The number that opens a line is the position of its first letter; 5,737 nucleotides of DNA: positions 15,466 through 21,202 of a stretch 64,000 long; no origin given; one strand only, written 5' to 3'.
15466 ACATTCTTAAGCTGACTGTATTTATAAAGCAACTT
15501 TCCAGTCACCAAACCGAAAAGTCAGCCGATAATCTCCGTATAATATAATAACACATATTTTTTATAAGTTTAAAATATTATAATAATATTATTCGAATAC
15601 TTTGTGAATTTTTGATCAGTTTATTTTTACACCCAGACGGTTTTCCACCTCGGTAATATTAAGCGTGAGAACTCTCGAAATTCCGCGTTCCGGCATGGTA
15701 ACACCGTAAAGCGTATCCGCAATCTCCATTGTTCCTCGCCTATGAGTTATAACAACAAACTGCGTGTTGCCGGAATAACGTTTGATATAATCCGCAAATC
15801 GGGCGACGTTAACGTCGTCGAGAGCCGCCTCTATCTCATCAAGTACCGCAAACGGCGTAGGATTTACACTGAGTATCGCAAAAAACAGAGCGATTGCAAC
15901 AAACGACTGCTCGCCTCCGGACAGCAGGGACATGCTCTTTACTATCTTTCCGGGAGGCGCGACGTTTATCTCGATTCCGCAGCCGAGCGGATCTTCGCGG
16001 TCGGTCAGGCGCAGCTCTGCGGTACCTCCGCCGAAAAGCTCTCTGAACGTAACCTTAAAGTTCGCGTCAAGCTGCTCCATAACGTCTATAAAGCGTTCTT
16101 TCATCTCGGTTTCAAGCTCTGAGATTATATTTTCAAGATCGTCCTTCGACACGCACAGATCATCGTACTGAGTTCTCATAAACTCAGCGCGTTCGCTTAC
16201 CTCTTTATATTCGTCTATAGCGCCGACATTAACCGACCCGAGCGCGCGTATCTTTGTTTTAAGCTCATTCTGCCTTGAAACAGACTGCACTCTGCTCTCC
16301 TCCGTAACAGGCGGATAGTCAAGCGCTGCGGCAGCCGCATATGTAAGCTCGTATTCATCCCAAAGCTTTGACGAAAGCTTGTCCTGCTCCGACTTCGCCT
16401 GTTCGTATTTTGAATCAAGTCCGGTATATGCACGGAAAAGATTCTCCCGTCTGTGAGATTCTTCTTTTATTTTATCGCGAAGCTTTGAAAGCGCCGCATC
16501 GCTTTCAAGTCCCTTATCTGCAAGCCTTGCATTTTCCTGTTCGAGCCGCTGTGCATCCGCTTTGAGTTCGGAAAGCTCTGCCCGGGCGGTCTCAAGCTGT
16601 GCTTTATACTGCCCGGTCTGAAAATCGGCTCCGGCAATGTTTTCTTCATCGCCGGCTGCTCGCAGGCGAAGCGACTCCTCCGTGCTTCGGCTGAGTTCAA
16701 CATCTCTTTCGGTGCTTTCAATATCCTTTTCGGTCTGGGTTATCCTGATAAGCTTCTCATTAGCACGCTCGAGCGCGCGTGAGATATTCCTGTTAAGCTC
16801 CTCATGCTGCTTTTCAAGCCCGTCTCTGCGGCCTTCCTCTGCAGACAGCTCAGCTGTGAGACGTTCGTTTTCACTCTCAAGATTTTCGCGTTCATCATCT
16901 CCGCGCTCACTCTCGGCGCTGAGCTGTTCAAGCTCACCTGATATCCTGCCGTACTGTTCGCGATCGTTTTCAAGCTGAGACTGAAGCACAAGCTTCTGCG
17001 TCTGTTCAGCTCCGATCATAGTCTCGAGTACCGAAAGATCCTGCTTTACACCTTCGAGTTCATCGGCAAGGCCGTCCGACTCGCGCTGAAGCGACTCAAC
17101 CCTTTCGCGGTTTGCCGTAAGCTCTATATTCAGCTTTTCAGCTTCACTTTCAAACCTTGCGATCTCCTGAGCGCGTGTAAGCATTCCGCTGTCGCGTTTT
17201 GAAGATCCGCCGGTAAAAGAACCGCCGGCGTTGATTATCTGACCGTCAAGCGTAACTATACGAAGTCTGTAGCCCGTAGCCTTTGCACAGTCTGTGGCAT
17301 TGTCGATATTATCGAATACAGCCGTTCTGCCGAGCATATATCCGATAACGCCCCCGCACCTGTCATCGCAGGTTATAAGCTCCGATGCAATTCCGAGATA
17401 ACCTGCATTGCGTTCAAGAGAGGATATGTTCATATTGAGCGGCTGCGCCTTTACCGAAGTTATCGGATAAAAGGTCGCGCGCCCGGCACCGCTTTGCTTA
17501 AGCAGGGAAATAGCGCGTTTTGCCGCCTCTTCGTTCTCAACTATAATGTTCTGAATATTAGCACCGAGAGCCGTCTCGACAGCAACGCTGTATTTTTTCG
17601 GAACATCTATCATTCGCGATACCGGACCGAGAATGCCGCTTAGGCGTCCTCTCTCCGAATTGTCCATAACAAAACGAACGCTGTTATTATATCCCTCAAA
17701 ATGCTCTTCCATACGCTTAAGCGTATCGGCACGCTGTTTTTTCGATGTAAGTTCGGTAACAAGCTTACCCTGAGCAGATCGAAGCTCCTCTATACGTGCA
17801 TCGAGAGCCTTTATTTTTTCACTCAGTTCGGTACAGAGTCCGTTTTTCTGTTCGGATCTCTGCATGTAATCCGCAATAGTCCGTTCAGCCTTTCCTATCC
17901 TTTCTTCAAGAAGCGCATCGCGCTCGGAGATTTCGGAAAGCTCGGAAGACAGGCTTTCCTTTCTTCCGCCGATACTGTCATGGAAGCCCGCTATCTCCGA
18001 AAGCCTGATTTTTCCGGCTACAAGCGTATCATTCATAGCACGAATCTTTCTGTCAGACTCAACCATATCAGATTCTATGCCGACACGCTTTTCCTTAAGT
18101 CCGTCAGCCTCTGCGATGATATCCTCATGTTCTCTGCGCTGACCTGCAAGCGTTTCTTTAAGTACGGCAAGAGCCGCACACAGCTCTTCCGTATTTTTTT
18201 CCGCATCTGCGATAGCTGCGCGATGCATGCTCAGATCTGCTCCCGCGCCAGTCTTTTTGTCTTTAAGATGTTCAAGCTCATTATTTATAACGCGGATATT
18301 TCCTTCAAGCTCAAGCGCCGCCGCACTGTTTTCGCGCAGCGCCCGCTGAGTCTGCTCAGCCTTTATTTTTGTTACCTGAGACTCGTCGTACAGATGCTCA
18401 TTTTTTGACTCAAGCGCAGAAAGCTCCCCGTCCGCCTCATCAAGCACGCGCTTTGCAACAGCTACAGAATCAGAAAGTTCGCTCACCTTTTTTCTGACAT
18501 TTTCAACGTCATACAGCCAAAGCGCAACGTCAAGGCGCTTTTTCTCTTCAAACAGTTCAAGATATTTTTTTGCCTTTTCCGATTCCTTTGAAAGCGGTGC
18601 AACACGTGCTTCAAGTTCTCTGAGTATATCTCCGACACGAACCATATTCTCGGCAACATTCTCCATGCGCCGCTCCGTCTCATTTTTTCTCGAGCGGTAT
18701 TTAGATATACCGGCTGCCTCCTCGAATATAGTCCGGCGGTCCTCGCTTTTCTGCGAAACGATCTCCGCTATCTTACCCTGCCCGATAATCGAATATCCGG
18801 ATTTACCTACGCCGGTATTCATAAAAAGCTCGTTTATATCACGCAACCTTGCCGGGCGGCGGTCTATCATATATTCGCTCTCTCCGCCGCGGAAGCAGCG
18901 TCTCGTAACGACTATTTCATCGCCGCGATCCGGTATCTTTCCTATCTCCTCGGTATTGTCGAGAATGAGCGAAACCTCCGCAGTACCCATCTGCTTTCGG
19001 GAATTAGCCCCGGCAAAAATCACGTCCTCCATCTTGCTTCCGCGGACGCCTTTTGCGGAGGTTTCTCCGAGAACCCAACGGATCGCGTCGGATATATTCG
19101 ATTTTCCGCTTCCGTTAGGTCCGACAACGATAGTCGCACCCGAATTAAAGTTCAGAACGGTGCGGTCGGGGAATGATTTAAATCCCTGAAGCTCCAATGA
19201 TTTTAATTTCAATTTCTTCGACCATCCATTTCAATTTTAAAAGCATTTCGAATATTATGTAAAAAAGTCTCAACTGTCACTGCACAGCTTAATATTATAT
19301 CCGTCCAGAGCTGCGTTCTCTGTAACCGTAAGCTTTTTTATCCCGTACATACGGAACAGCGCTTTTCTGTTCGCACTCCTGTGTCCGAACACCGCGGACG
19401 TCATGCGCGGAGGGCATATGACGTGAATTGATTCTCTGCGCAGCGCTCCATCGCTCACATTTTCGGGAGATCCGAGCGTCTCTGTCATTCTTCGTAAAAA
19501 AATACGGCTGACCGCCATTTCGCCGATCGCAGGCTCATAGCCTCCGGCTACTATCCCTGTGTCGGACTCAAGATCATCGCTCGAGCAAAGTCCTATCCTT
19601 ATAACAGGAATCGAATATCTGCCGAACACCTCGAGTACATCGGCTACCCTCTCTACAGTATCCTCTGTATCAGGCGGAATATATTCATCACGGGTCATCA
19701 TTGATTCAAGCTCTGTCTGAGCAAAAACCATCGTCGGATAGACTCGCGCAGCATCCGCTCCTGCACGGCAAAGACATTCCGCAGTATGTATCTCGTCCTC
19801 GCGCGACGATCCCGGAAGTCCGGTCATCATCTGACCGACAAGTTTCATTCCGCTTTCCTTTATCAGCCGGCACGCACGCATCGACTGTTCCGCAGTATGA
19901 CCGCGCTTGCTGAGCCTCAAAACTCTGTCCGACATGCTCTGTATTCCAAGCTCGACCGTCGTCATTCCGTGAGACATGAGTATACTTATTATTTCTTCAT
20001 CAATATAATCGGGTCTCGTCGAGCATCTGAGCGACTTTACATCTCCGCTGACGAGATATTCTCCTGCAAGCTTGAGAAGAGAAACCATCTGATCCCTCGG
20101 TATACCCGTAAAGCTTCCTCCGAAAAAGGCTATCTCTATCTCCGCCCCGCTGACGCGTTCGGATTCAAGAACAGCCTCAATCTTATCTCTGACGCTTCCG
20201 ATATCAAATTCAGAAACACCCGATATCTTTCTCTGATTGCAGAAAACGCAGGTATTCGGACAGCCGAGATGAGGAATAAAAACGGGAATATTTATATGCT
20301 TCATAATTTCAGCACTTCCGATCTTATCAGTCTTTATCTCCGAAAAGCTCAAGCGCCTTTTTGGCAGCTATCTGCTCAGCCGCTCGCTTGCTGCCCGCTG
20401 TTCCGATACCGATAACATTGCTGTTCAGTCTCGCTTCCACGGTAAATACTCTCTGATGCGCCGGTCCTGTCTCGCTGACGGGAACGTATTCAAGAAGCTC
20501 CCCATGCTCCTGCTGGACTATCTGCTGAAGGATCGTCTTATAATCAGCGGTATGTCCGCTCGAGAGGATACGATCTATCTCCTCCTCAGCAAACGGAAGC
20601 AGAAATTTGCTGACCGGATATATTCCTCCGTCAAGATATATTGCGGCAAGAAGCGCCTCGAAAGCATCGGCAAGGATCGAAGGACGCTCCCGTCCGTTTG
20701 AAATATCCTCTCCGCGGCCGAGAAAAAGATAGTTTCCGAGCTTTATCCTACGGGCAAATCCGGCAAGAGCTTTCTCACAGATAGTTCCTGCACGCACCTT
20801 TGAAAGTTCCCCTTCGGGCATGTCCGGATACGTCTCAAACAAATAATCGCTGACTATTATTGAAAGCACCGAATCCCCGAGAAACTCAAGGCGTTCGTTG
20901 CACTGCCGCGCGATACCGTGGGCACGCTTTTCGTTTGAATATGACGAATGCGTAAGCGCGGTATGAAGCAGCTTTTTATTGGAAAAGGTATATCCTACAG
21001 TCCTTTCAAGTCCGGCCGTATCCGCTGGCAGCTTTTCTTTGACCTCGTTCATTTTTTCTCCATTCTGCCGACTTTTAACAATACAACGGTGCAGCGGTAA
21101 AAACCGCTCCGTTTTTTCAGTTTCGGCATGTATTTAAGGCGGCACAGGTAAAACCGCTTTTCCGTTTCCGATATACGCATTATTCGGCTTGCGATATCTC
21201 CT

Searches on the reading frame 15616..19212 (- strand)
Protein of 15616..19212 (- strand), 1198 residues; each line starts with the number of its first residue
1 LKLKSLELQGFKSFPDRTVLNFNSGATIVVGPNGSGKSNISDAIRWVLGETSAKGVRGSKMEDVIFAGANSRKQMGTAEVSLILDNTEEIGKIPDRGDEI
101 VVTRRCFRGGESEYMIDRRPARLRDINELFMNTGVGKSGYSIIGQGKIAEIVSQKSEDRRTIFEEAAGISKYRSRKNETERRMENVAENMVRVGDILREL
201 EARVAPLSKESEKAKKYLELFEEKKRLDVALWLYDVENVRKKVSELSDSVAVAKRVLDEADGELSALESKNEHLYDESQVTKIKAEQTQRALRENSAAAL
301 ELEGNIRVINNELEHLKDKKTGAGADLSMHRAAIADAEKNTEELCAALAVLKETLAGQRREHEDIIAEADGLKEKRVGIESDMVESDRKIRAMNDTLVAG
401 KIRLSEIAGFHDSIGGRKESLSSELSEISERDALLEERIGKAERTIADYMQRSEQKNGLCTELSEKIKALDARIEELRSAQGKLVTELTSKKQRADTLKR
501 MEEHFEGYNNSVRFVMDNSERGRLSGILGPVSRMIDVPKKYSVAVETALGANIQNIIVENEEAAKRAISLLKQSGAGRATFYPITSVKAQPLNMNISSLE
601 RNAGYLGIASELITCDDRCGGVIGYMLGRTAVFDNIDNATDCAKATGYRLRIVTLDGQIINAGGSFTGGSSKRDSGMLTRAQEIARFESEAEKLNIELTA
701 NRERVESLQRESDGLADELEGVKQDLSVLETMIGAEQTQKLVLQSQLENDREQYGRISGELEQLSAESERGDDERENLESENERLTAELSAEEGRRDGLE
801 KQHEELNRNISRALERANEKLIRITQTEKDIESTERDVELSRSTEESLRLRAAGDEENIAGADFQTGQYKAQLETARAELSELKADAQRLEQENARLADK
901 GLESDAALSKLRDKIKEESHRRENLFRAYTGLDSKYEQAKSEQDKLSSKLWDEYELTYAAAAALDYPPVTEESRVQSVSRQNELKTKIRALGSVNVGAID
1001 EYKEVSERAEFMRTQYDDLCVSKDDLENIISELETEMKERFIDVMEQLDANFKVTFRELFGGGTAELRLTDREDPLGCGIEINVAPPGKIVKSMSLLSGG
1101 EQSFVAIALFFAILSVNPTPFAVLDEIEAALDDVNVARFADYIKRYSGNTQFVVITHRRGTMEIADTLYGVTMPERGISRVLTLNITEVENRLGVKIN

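Call 53: search_protein_families(library=pfam, proteins=[window:15616-19212:-], max_evalue=0.000001)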
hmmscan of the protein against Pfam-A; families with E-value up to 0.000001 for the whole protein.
window:15616-19212:- (1198 aa): 5 families
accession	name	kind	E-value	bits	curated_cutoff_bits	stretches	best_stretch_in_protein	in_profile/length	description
PF02463.25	SMC_N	-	2.9e-67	226.8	40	1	3-1179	2-219/220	RecF/RecN/SMC N terminal domain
PF06470.18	SMC_hinge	-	3.9e-28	98.6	22.5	1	525-641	2-114/116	SMC proteins Flexible Hinge Domain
PF13175.12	AAA_15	-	4.4e-12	46.7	32.1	1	1-335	1-266/374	AAA ATPase domain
PF13476.12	AAA_23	-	9.8e-11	43.1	27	1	5-237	1-177/201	AAA domain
PF13304.12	AAA_21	-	1.6e-09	38.7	27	0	27-58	2-31/304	AAA domain, putative AbiEii toxin, Type IV TA system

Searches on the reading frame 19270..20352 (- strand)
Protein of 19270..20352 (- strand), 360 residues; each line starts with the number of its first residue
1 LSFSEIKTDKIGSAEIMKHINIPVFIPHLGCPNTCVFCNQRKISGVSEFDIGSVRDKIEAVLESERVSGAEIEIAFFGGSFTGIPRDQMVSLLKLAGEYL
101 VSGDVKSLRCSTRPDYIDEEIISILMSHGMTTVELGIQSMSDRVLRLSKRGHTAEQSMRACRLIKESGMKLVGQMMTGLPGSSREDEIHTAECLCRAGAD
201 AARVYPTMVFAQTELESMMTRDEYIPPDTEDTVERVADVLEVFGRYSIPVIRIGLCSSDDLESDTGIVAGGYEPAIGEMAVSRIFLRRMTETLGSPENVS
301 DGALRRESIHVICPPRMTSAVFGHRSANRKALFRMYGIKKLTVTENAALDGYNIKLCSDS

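Call 53: search_protein_families(library=pfam, proteins=[window:19270-20352:-], max_evalue=0.000001)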
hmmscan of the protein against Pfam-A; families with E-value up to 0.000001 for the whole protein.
window:19270-20352:- (360 aa): 2 families
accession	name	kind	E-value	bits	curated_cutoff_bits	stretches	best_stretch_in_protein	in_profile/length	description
PF04055.27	Radical_SAM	-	7e-23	82.1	29.5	1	27-192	3-164/166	Radical SAM superfamily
PF16199.10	Radical_SAM_C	-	1.5e-11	44.6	31.9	1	200-279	2-76/85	Radical_SAM C-terminal domain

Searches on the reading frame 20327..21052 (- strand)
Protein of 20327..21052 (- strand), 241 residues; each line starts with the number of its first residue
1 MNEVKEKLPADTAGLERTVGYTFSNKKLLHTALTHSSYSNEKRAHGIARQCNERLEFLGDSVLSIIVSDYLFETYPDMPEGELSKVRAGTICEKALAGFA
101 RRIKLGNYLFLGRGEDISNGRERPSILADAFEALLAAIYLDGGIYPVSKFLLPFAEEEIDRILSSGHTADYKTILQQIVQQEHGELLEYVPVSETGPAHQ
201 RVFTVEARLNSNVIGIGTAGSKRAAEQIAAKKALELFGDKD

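Call 53: search_protein_families(library=pfam, proteins=[window:20327-21052:-], max_evalue=0.000001)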
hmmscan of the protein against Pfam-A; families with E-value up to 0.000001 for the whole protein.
window:20327-21052:- (241 aa): 3 families
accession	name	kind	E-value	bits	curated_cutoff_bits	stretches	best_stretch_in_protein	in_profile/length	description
PF14622.11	Ribonucleas_3_3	-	2e-39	135.1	35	1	25-151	1-120/128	Ribonuclease-III-like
PF00636.31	Ribonuclease_3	-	2.7e-26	92.8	27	1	53-143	1-102/102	Ribonuclease III domain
PF00035.32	dsrm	-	2.9e-16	60.2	23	1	171-235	1-64/66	Double-stranded RNA binding motif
